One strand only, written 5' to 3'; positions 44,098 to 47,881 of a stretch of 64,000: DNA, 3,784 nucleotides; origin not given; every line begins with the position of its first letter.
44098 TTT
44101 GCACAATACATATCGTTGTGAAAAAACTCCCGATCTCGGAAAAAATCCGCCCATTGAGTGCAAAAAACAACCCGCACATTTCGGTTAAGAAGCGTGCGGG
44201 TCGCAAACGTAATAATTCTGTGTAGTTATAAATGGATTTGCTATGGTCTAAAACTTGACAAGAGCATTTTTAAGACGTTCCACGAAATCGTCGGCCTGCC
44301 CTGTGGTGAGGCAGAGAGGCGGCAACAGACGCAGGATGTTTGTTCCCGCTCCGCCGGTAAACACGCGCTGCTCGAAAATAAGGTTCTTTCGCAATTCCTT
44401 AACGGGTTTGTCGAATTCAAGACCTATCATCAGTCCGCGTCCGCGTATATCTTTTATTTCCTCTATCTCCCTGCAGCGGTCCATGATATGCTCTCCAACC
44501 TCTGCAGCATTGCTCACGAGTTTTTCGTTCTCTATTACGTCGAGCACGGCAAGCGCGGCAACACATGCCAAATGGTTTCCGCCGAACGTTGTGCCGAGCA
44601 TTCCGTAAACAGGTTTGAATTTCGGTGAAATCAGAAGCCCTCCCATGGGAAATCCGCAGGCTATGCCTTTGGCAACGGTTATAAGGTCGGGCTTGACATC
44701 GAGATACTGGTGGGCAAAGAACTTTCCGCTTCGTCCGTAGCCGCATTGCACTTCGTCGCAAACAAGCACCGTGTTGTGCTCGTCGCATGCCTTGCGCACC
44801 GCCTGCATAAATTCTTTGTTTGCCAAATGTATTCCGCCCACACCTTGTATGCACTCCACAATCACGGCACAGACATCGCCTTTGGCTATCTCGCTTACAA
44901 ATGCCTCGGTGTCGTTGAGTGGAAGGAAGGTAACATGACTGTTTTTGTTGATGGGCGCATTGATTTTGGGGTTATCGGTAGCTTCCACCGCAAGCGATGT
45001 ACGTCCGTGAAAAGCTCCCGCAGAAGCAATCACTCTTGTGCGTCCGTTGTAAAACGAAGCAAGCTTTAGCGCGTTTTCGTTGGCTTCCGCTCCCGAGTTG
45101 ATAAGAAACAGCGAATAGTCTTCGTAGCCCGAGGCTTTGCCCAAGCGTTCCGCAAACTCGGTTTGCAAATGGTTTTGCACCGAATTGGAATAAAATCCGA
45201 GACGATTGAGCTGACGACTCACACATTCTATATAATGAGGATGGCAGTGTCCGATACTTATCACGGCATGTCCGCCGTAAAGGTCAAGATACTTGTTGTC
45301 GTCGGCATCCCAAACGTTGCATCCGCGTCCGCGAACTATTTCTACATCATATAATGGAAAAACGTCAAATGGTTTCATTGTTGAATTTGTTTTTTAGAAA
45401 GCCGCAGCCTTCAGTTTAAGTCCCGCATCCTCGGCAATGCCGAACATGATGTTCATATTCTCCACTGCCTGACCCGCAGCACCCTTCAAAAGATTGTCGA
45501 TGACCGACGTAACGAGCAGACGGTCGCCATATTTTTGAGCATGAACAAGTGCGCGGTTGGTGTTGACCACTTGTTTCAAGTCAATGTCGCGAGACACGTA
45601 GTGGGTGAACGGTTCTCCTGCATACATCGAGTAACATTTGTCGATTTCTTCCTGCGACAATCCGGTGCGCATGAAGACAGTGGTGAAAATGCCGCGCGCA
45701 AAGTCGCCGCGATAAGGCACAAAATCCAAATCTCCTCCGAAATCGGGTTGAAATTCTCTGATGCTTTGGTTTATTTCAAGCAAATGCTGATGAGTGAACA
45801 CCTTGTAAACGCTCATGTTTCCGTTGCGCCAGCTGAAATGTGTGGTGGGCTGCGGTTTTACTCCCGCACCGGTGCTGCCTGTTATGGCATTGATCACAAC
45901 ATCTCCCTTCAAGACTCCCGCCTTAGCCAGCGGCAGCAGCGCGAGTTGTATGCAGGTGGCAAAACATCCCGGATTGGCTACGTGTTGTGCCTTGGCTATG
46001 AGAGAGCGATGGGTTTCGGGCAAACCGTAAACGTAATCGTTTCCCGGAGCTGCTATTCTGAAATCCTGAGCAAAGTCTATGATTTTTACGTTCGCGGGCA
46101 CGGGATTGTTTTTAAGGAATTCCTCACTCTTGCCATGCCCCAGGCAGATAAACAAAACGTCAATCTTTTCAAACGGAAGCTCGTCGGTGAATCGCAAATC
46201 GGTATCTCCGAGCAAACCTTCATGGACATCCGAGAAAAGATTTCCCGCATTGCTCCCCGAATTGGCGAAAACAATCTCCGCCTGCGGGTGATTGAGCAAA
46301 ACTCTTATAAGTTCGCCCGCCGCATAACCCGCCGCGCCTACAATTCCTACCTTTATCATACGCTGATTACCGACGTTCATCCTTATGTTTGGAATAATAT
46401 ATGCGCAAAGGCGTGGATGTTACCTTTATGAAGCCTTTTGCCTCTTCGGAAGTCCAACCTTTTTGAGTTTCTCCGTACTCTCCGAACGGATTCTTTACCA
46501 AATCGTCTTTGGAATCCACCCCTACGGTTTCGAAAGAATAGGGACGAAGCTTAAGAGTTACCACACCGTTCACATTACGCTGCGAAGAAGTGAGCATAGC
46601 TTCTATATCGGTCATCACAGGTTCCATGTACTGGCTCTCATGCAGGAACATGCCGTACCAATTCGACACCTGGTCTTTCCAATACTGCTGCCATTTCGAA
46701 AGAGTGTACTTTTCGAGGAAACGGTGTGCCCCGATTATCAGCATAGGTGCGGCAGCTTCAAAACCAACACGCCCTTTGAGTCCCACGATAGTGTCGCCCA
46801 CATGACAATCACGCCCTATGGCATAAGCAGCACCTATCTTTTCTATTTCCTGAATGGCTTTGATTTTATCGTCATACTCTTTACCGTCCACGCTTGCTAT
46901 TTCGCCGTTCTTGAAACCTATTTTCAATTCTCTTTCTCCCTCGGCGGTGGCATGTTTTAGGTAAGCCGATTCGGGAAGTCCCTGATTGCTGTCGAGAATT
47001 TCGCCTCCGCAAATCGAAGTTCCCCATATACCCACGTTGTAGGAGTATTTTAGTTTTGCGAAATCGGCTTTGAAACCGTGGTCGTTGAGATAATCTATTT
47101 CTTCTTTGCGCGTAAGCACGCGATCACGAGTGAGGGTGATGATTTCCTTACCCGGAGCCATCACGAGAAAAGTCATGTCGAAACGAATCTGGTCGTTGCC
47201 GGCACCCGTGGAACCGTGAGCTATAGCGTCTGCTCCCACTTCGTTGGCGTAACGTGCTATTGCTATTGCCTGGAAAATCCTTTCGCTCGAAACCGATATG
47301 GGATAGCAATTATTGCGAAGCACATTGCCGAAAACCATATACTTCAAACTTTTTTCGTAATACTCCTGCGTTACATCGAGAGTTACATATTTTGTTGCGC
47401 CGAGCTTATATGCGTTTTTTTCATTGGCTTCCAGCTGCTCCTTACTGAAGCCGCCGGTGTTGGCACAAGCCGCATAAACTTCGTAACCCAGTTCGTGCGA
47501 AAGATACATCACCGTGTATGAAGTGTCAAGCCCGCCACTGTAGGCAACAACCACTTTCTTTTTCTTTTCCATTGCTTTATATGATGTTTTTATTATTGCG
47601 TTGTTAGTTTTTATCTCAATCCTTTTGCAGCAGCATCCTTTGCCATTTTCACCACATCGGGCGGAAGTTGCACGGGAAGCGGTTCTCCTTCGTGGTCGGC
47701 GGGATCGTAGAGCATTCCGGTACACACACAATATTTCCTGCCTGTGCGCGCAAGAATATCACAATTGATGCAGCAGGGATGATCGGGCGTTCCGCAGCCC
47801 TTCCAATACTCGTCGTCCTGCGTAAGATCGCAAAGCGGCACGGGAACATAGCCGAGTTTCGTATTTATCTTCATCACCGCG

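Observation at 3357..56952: Twelve copies of an unnamed composite palindromic intergenic element (MITE/REP/Correia-like), about one per 5 kb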

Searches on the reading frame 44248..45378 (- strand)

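Call 60: search_protein_families(library=pfam, proteins=[window:44248-45378:-], max_evalue=0.00001)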
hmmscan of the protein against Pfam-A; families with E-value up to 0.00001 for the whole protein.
window:44248-45378:- (376 aa): 1 family
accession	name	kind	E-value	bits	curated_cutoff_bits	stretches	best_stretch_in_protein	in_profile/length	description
PF00202.27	Aminotran_3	-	2.8e-99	333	30.5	1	12-373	11-403/403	Aminotransferase class-III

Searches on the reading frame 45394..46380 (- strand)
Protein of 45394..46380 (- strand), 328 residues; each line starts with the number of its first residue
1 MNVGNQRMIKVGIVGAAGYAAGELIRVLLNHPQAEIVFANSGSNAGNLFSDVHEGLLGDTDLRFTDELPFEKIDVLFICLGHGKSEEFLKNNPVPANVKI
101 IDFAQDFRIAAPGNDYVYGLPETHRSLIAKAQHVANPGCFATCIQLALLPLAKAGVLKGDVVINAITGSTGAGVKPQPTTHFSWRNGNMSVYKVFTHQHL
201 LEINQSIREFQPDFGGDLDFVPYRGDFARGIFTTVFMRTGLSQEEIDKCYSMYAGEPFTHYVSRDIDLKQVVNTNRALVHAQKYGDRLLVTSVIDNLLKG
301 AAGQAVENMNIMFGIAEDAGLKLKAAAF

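Call 60: search_protein_families(library=pfam, proteins=[window:45394-46380:-], max_evalue=0.00001)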
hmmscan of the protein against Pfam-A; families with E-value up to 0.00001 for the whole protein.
window:45394-46380:- (328 aa): 2 families
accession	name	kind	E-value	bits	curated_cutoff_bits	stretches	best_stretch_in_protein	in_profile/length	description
PF22698.1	Semialdhyde_dhC_1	-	2.2e-42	145.2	27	1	139-296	1-165/165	Semialdehyde dehydrogenase, dimerisation domain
PF01118.30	Semialdhyde_dh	-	7.1e-25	88.2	26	1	10-130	1-120/121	Semialdehyde dehydrogenase, NAD binding domain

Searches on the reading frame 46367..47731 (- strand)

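Call 60: search_protein_families(library=pfam, proteins=[window:46367-47731:-], max_evalue=0.00001)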
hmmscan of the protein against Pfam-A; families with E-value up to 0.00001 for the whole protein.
window:46367-47731:- (454 aa): 2 families
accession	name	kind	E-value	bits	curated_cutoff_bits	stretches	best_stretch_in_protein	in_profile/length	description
PF00764.25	Arginosuc_synth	-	1.4e-36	126.4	27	1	59-219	1-160/162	Arginosuccinate synthase N-terminal HUP domain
PF20979.2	Arginosuc_syn_C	-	5.4e-29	101.8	27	1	229-445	1-219/219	Arginosuccinate synthase C-terminal domain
